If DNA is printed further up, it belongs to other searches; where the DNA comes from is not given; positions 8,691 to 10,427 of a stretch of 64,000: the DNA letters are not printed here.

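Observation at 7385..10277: Tightly linked polytopic membrane protein and membrane-anchored GTPase pair of unknown function (DUF2868/DUF3482-like)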

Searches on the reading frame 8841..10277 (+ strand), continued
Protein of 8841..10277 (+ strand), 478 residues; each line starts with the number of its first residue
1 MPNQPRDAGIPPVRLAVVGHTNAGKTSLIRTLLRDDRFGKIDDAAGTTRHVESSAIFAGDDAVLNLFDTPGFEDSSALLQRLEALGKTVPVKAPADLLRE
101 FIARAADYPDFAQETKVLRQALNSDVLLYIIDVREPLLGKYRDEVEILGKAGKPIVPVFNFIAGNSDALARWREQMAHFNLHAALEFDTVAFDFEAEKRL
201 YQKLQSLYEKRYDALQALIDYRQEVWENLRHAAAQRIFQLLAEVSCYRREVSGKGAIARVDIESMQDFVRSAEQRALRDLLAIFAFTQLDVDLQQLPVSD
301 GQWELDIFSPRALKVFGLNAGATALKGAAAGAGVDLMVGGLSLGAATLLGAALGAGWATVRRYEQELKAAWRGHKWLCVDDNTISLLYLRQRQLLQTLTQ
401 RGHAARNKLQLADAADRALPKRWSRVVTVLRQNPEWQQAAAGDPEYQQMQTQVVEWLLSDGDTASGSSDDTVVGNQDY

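Call 55: search_protein_families(library=pfam, proteins=[L084:2872-4983:+, L061:1237-3414:+, L052:5074-6999:+], max_evalue=0.01)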
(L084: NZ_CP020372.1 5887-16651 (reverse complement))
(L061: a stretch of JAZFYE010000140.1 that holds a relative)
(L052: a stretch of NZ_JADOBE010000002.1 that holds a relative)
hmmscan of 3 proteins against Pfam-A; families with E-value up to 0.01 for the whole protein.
L084:2872-4983:+ (703 aa): 1 family
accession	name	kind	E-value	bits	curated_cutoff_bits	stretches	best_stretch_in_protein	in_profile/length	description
PF11067.13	DUF2868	-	5.4e-61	207.3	26.8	1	218-686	20-315/315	Protein of unknown function (DUF2868)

L061:1237-3414:+ (725 aa): 1 family
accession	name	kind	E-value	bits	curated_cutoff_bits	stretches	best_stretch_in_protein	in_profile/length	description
PF11067.13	DUF2868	-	2.1e-69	234.9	26.8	1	167-478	6-314/315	Protein of unknown function (DUF2868)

L052:5074-6999:+ (641 aa): 1 family
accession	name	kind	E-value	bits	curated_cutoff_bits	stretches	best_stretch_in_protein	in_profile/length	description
PF11067.13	DUF2868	-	4.4e-89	299.6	26.8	1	328-624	1-314/315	Protein of unknown function (DUF2868)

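Call 58: search_protein_families(library=ncbifam, proteins=[L083:550-2421:-, L083:1873-4143:+, L083:7424-8221:+, L083:8248-9090:-, L083:9167-10054:+, L083:10154-10951:+, L083:10935-11738:+, L083:11742-12872:-], max_evalue=0.00001)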
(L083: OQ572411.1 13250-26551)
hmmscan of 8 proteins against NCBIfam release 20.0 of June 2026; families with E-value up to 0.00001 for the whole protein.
L083:550-2421:- (623 aa): 0 families

L083:1873-4143:+ (756 aa): 0 families

L083:7424-8221:+ (265 aa): 1 family
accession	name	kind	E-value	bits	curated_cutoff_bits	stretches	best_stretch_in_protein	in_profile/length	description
TIGR01444.1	fkbM_fam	subfamily_domain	7e-25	88.2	37.7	1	27-164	2-140/143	FkbM family methyltransferase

L083:8248-9090:- (280 aa): 8 families
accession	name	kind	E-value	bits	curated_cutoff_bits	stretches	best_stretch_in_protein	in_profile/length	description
NF002497.0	PRK01827.1-3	equivalog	3.2e-151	502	327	1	17-280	1-264/264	thymidylate synthase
NF002499.0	PRK01827.1-5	equivalog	8.3e-141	467.8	405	1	17-280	1-264/264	thymidylate synthase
TIGR03284.1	thym_sym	equivalog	4.1e-138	459.5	108.35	2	100-280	116-296/296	thymidylate synthase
NF002496.0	PRK01827.1-2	equivalog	9.5e-124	412.6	325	2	101-280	139-318/318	thymidylate synthase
NF002495.0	PRK01827.1-1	equivalog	3.7e-63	213.7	327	1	31-280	27-279/279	thymidylate synthase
NF010393.0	PRK13821.1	equivalog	2.5e-62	210.8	576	2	124-280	154-323/323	thymidylate synthase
NF002498.0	PRK01827.1-4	equivalog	9.2e-49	166.2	427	1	17-280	1-283/283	thymidylate synthase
TIGR03283.1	thy_syn_methano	equivalog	2.3e-13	50.1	174.55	1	110-229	83-198/201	thymidylate synthase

L083:9167-10054:+ (295 aa): 0 families

L083:10154-10951:+ (265 aa): 0 families

L083:10935-11738:+ (267 aa): 0 families

L083:11742-12872:- (376 aa): 24 families
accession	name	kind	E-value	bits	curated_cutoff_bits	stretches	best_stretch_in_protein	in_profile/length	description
NF038266.1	diguan_SiaD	equivalog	1.5e-51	175.2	290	1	182-369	59-247/252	biofilm regulation diguanylate cyclase SiaD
NF007380.0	PRK09894.1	equivalog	2.4e-46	158.4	256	1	141-373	57-284/296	diguanylate cyclase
TIGR00254.1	GGDEF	domain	2.9e-45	154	37.4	1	217-369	2-159/168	diguanylate cyclase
NF007135.0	PRK09581.1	equivalog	4.4e-43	147.7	474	1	190-369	260-447/457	PleD family two-component system response regulator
NF007298.0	PRK09776.1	equivalog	3.1e-41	141.3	1135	2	222-368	686-836/1111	diguanylate cyclase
NF053781.1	cdiGMPphdstlr2612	equivalog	4.1e-35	120.8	1600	2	222-370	842-995/1268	Tlr1612 family c-di-GMP phosphodiesterase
NF051473.1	DigCycDgcsShew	equivalog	5.2e-34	118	400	1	184-369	94-283/291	diguanylate cyclase DgcS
NF047654.1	DiguCycDgcRLepto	equivalog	6.8e-33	113.8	500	1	196-368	107-287/295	diguanylate cyclase DgcR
NF007423.1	PRK09966.1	equivalog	2.2e-32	112.4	325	1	182-367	205-390/390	diguanylate cyclase DgcN/YfiN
NF011955.1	PRK15426.1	equivalog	1.2e-29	102.9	408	1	222-369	400-553/564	cellulose biosynthesis regulator diguanylate cyclase DgcQ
NF041606.1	dguan_cyc_DgcA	equivalog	4.6e-28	98.1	370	1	220-369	178-331/340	diguanylate cyclase DgcA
NF007599.0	PRK10245.1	equivalog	1.2e-27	96.3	402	1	207-368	197-361/371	diguanylate cyclase AdrA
NF045675.1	PhdiestaseDibA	equivalog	1.6e-27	96.2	980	1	210-370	193-358/623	phosphodiesterase DibA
NF040885.1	diguan_DgcJ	equivalog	3.6e-26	92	500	1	213-371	334-490/493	diguanylate cyclase DgcJ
NF007474.0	PRK10060.1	equivalog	3.6e-22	78.3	782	1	218-369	235-387/663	cyclic di-GMP phosphodiesterase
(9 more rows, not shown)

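Call 63: search_protein_families(library=pfam, alignment_id=A3, max_evalue=0.05)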
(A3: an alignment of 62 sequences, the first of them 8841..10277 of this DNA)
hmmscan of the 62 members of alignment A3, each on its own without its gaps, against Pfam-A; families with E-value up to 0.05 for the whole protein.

A. member 1, window:8841-10277:+ (478 aa): 11 families
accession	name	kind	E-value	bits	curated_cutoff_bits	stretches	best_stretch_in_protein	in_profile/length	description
PF11981.13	DUF3482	-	7.9e-87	291.8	29.2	1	173-453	1-288/293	Domain of unknown function (DUF3482)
PF01926.29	MMR_HSR1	-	3e-13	50.3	21.9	1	15-160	2-112/113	50S ribosome-binding GTPase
PF04548.22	AIG1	-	0.0002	21.2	27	1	14-78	2-65/212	AIG1 family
PF00350.29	Dynamin_N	-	0.0012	19.3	27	0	15-36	1-22/168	Dynamin family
PF00009.33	GTP_EFTU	-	0.0029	17.6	26.5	0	14-71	5-78/188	Elongation factor Tu GTP binding domain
PF08477.19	Roc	-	0.0061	17.2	27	1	15-78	2-72/119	Ras of Complex, Roc, domain of DAPkinase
PF03193.22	RsgA_GTPase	-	0.0072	16.6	30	1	16-74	110-170/174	RsgA GTPase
PF00735.24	Septin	-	0.013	15.3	26.2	1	14-76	6-76/280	Septin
PF00071.28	Ras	-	0.028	14.4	21.6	0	15-78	2-64/162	Ras family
PF13401.12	AAA_22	-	0.03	15.1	27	0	15-83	8-55/130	AAA domain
PF02421.24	FeoB_N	-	0.036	14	27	0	14-72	2-57/156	Ferrous iron transport protein B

B. families by the number of members that match (of 62 scanned): 42 families (the first 25 are shown)
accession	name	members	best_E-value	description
PF11981.13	DUF3482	62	5.6e-101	Domain of unknown function (DUF3482)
PF01926.29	MMR_HSR1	62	1.1e-16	50S ribosome-binding GTPase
PF02421.24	FeoB_N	55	2.4e-06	Ferrous iron transport protein B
PF00009.33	GTP_EFTU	52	2.9e-09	Elongation factor Tu GTP binding domain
PF00350.29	Dynamin_N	51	1.2e-05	Dynamin family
PF04548.22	AIG1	40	1.9e-06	AIG1 family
PF03193.22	RsgA_GTPase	34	9.8e-06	RsgA GTPase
PF13401.12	AAA_22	24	0.00053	AAA domain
PF08477.19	Roc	24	0.0011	Ras of Complex, Roc, domain of DAPkinase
PF09439.16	SRPRB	19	0.00015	Signal recognition particle receptor beta subunit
PF00071.28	Ras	14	0.00078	Ras family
PF00735.24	Septin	12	1.7e-06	Septin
PF00005.33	ABC_tran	5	0.023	ABC transporter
PF04670.18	Gtr1_RagA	3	0.002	Gtr1/RagA G protein conserved region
PF13191.12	AAA_16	3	0.0033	AAA ATPase domain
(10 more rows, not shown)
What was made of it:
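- On FeoB: FeoB_N scores 14 bits against a cut-off of 27 (call 63).
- Closest known: FeoB. Different: FeoB_N scores below threshold (call 63).
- Closest known: GIMAP/AIG1, Toc34/159 and septin-like membrane-associated GTPases. Same: Weak AIG1 hits in 40 of 62 members and weak Septin hits in 12 of 62 (call 63).
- FeoB_N gives weak hits in 55 of 62 members, best E 2.4e-6 (call 63).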

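Call 76: search_solved_structures(query=A3, max_evalue=0.001)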
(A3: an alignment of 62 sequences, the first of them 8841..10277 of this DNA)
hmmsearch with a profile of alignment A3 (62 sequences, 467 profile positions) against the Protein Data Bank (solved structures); distinct sequences matched with E-value up to 0.001: 59.
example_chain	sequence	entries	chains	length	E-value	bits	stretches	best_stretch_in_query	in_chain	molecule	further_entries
7am2_BU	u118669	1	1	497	2.2e-13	53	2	4-68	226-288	GTPase Der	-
5dn8_A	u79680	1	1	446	3.1e-12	49.2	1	6-122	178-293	GTPase Der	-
1mky_A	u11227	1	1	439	1.6e-09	40.3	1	5-71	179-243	Probable GTP-binding protein engA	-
3j8g_X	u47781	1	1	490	2.3e-09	39.8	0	5-79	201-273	GTPase Der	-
7aoi_XL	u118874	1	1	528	3.7e-09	39.1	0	5-67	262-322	GTP-binding protein, putative,mt-EngA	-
6yxx_EA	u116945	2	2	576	4.9e-09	38.7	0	5-67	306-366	mt-EngA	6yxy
3jct_s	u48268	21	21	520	4.8e-07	32.1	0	113-170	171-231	Nuclear GTP-binding protein NUG1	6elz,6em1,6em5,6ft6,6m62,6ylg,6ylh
2hjg_A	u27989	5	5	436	5.9e-07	31.8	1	4-91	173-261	GTP-binding protein engA | GTPase Der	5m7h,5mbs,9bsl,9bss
4dcs_A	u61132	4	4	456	6.5e-07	31.7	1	4-91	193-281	GTP-BINDING PROTEIN ENGA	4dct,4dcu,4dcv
1wf3_A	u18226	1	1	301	7.8e-07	31.4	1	9-76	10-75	GTP-binding protein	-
3geh_A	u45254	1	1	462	1.1e-06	30.9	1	5-84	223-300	tRNA modification GTPase mnmE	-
1rfl_A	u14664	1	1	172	1.2e-06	30.8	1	6-78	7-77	Probable tRNA modification GTPase trmE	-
9bs0_W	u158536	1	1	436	1.2e-06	30.8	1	4-84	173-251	GTPase Der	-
5ucv_A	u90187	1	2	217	1.3e-06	30.7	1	4-53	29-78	Probable GTP-binding protein EngB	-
8esq_s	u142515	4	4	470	1.4e-06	30.6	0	91-170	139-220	GTPase grn1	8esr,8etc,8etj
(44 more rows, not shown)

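Call 77: search_protein_families(library=pfam, proteins=[L036:3572-4138:-, L008:4631-5338:-, L041:13477-15216:-, L010:3652-4659:+, L036:1540-3387:+, L043:6785-9091:-, L048:3449-4717:+, L005:13013-13777:+, L036:3473-3910:+], max_evalue=0.0001)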
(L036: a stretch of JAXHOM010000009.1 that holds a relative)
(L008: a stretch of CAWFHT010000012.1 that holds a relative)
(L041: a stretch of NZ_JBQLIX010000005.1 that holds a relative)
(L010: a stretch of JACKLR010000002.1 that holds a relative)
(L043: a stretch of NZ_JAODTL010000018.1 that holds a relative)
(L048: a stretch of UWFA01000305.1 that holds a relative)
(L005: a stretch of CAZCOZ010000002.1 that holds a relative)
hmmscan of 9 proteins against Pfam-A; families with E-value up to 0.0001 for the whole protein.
L036:3572-4138:- (188 aa): 1 family
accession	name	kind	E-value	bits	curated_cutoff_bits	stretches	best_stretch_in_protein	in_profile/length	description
PF00186.24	DHFR_1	-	9.7e-54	181.8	25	1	25-176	2-147/159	Dihydrofolate reductase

L008:4631-5338:- (235 aa): 2 families
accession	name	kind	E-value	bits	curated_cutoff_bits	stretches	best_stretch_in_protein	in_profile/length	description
PF00117.34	GATase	-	1.2e-13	51.6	22.8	1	47-176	43-173/190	Glutamine amidotransferase class-I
PF07722.19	Peptidase_C26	-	1.8e-05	25.1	20.5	1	70-101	95-126/219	Peptidase C26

L041:13477-15216:- (579 aa): 3 families
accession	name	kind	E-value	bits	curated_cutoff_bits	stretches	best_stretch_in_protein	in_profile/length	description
PF02896.24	PEP-utilizers_C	-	5.1e-103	344.7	22.8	1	247-533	4-291/293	PEP-utilising enzyme, PEP-binding domain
PF05524.18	PEP-utilisers_N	-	7.2e-28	97.6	24.4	1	2-121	4-121/121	PEP-utilising enzyme, N-terminal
PF00391.29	PEP-utilizers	-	5.4e-18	64.8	23.1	1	147-219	2-72/72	PEP-utilising enzyme, mobile domain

L010:3652-4659:+ (335 aa): 1 family
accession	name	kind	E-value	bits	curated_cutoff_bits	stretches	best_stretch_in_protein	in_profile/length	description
PF04307.19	YdjM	-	5.9e-30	104.5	29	1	1-175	1-175/176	YdjM inner membrane protein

L036:1540-3387:+ (615 aa): 2 families
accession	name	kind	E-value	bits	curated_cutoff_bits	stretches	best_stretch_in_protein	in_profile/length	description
PF00920.27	ILVD_EDD_N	-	1e-130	436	27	1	34-357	1-315/316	Dihydroxy-acid/6-phosphogluconate dehydratase N-terminal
PF24877.1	ILV_EDD_C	-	2e-72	243.1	27.7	1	406-603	2-191/191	Dihydroxy-acid/6-phosphogluconate dehydratase C-terminal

L043:6785-9091:- (768 aa): 3 families
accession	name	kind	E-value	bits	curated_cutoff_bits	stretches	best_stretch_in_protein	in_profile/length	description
PF00563.25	EAL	-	4.9e-69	232.7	31.3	1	518-752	2-236/236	EAL domain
PF00990.26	GGDEF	-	1.1e-19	71.2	23.8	1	350-495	1-157/161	Diguanylate cyclase, GGDEF domain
PF14827.12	dCache_3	-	5.5e-09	36.4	25.7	1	41-194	5-164/239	Double sensory domain of two-component sensor kinase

L048:3449-4717:+ (422 aa): 0 families

L005:13013-13777:+ (254 aa): 1 family
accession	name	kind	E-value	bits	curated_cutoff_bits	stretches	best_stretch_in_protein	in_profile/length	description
PF01553.26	Acyltransferase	-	1.6e-19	70.5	23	1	64-195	3-131/132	Acyltransferase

L036:3473-3910:+ (145 aa): 0 families
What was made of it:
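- Pseudomonas neighbours are folA, ilvD, thyA and ptsP (calls 58, 77). In Pseudomonas the pair sits between core genes (folA, ilvD, thyA, lgt, ptsP) (calls 58, 77).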

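Call 80: search_dna_similar(query=L082:3548-4915:+, collection=phages, mode=protein, max_rows=10, max_evalue=0.001)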
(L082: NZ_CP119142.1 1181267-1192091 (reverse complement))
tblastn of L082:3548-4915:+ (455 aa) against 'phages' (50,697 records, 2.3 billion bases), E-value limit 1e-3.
Records with a match: 1; places in all: 1; records where one place covers at least 80% of the query: 0.
Best place of each record, by identity: <60% 1.
By first word of the organism name: Pseudomonas 1.
By host as written in the record: Pseudomonas aeruginosa 1.
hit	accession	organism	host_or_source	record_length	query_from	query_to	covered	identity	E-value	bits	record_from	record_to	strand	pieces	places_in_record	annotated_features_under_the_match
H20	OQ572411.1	Pseudomonas phage Y10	Pseudomonas aeruginosa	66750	199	433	52%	27.8%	2e-11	72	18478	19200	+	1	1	record has no annotation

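Call 82: find_related_loci(query=A3, collection=viral_contigs, flank=6000)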
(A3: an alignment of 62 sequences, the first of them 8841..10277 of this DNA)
Query A3 (478 aa) in viral_contigs; peptide patterns used: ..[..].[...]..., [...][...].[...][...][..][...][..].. (x = any residue, [..] = any of these).
600 stretches matched a pattern (row limit reached: there are more); 1 encode a relative of the query (tblastn E <= 1e-3); 1 distinct loci.
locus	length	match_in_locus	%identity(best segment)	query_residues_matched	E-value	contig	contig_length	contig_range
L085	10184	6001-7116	36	15-390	5e-69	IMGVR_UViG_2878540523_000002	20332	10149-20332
